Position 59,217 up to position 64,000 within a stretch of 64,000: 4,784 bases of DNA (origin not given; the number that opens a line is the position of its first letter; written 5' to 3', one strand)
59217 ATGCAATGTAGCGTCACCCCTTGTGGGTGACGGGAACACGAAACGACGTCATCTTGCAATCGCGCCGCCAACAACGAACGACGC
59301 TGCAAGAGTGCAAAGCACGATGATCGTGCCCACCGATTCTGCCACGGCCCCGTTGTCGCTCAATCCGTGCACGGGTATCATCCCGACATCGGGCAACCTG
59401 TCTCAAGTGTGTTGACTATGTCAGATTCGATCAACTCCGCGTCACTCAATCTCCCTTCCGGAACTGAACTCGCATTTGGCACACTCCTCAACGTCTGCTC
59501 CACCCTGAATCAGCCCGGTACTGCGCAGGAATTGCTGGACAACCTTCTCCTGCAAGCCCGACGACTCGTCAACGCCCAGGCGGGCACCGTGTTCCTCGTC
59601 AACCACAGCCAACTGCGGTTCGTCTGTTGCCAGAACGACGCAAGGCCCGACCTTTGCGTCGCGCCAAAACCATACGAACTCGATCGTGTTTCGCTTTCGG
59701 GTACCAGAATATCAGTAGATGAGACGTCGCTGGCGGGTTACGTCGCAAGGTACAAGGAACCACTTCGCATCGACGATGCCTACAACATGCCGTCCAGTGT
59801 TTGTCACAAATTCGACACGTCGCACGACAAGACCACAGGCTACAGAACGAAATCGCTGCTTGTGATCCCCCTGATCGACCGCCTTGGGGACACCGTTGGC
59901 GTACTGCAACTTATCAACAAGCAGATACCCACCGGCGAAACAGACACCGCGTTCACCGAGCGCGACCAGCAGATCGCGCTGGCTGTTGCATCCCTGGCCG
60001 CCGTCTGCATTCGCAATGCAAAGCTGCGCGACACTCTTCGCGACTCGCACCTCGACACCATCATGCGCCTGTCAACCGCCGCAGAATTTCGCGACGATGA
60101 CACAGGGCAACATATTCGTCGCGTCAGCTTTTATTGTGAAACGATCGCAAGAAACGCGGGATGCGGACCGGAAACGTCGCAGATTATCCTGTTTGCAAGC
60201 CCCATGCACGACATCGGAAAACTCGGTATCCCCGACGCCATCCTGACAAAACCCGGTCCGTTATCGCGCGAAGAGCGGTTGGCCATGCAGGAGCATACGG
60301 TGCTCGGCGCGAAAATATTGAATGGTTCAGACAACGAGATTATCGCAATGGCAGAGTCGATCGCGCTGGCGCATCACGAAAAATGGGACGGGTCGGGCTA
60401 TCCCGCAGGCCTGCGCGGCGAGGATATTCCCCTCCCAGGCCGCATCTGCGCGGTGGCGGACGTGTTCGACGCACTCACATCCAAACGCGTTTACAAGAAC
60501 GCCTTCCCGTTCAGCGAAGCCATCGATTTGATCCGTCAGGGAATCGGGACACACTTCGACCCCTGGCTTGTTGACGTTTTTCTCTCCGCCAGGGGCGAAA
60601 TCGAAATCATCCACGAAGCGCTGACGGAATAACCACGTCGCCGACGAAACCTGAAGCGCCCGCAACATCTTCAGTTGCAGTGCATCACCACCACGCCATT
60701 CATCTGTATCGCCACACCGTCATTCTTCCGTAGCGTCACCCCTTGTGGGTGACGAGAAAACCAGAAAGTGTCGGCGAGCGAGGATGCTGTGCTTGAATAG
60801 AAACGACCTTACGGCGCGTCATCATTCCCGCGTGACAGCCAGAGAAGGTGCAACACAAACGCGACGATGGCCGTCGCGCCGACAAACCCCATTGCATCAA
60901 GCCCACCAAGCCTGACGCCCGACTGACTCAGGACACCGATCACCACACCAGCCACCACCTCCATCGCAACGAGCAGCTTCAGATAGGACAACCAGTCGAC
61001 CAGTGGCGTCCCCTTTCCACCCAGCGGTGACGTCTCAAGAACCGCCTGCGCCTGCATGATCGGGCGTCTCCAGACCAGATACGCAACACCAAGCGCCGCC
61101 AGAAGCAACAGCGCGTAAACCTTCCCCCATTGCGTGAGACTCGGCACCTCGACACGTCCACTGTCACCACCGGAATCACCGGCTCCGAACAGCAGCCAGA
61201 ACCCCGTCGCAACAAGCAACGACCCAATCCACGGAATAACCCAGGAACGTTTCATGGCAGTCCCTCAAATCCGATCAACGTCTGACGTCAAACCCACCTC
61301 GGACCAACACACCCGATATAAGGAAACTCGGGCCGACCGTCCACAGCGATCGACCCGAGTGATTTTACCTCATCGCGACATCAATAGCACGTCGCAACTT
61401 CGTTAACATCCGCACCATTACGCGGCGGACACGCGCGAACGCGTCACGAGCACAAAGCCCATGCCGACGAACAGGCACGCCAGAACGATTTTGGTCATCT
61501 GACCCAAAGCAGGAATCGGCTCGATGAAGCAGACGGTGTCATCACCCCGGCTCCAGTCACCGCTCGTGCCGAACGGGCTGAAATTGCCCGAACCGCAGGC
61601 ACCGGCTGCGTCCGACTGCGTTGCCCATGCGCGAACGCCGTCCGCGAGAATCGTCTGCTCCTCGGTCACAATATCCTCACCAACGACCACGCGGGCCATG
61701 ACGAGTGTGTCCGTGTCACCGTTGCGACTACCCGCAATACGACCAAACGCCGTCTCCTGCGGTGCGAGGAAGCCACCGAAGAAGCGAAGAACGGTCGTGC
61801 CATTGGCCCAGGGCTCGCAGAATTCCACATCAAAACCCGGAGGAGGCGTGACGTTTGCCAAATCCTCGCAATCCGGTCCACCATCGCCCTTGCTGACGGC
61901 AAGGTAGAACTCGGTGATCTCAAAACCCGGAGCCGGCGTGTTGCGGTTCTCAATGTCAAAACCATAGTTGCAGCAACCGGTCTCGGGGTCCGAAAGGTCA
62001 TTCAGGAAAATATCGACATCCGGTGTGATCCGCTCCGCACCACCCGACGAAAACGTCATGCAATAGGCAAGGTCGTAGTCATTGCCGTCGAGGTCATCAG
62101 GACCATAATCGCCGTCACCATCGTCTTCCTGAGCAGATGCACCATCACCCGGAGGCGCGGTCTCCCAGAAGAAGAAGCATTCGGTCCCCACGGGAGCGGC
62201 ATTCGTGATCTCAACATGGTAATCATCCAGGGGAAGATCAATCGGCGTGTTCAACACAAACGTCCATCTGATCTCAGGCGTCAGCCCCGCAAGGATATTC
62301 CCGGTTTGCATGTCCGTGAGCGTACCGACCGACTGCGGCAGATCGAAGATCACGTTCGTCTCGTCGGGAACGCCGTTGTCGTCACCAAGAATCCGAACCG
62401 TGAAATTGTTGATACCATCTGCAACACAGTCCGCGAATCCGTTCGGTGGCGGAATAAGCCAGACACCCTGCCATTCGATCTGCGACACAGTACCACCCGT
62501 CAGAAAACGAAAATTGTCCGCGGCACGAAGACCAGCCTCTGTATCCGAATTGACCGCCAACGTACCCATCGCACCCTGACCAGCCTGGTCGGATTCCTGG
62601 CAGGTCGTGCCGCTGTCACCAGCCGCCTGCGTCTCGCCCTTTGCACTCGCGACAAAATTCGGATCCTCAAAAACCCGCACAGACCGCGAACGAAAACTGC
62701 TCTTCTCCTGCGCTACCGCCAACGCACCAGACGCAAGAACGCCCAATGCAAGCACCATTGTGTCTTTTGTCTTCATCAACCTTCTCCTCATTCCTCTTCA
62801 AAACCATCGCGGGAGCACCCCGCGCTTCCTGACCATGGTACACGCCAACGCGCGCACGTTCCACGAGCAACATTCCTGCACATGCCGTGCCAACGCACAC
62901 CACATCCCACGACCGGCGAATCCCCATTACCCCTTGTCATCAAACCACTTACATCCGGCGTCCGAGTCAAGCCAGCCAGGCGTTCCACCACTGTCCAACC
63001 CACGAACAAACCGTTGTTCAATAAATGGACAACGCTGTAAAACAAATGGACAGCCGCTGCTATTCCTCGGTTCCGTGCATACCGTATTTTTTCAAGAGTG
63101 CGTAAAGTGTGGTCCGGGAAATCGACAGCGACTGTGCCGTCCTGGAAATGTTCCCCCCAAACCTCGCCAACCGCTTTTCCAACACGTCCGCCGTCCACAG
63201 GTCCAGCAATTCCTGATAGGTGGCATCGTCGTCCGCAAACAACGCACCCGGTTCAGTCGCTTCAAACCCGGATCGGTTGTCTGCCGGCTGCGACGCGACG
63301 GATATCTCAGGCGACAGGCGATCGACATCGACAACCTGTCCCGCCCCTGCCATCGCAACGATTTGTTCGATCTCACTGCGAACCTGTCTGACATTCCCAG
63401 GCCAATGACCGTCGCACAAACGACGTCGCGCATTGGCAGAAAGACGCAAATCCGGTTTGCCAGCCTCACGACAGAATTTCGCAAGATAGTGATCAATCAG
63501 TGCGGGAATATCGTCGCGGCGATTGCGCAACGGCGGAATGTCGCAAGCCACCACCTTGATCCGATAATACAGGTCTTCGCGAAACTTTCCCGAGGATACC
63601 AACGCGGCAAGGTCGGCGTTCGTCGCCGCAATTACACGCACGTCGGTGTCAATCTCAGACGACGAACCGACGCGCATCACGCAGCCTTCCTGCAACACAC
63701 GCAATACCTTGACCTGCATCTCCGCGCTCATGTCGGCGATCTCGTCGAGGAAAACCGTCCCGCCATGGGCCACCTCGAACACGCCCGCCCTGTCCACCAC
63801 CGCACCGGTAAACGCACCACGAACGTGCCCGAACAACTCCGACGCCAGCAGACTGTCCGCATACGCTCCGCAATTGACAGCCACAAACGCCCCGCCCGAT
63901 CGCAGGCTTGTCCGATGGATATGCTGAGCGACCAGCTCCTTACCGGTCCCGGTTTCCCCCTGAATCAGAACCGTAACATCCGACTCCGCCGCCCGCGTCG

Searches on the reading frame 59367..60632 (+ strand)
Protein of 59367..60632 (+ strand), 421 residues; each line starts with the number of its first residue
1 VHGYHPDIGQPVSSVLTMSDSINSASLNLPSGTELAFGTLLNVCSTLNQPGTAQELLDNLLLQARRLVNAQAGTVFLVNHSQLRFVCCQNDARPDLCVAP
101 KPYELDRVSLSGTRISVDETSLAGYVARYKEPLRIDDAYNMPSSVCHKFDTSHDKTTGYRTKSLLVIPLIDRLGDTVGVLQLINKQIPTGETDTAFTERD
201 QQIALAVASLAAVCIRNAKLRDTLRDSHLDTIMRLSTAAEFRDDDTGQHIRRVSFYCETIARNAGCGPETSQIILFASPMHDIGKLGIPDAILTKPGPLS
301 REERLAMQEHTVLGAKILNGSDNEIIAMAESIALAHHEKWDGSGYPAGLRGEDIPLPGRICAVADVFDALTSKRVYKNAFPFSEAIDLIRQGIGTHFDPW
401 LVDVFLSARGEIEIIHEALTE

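Call 52: search_protein_families(library=pfam, proteins=[window:59367-60632:+], max_evalue=0.001)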
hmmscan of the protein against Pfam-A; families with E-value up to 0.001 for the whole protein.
window:59367-60632:+ (421 aa): 4 families
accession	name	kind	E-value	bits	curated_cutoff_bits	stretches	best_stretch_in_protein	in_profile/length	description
PF13487.12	HD_5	-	5.7e-34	117.7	27.2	1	238-399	6-168/170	HD domain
PF01966.28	HD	-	1.4e-18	67.7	22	1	247-369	2-115/116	HD domain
PF01590.32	GAF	-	2.1e-13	51.4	22.4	1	54-215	3-133/133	GAF domain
PF13185.12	GAF_2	-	1.9e-10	41.5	28.6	1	53-215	4-135/136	GAF domain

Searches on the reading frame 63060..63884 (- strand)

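Call 52: search_protein_families(library=pfam, proteins=[window:63060-63884:-], max_evalue=0.001)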
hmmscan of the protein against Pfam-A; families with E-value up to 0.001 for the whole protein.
window:63060-63884:- (274 aa): 4 families
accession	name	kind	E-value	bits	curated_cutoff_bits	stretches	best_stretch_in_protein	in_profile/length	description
PF00158.32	Sigma54_activat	-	5.3e-48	163.3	20.2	1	2-113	55-166/168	Sigma-54 interaction domain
PF25601.1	AAA_lid_14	-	7.8e-20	70.9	27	1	120-202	1-82/87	AAA+ ATPase lid domain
PF14532.12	Sigma54_activ_2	-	2.4e-10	41.2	25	1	35-119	64-138/138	Sigma-54 interaction domain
PF02954.25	HTH_8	-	2.8e-08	33.8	22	1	233-267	8-42/42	Bacterial regulatory protein, Fis family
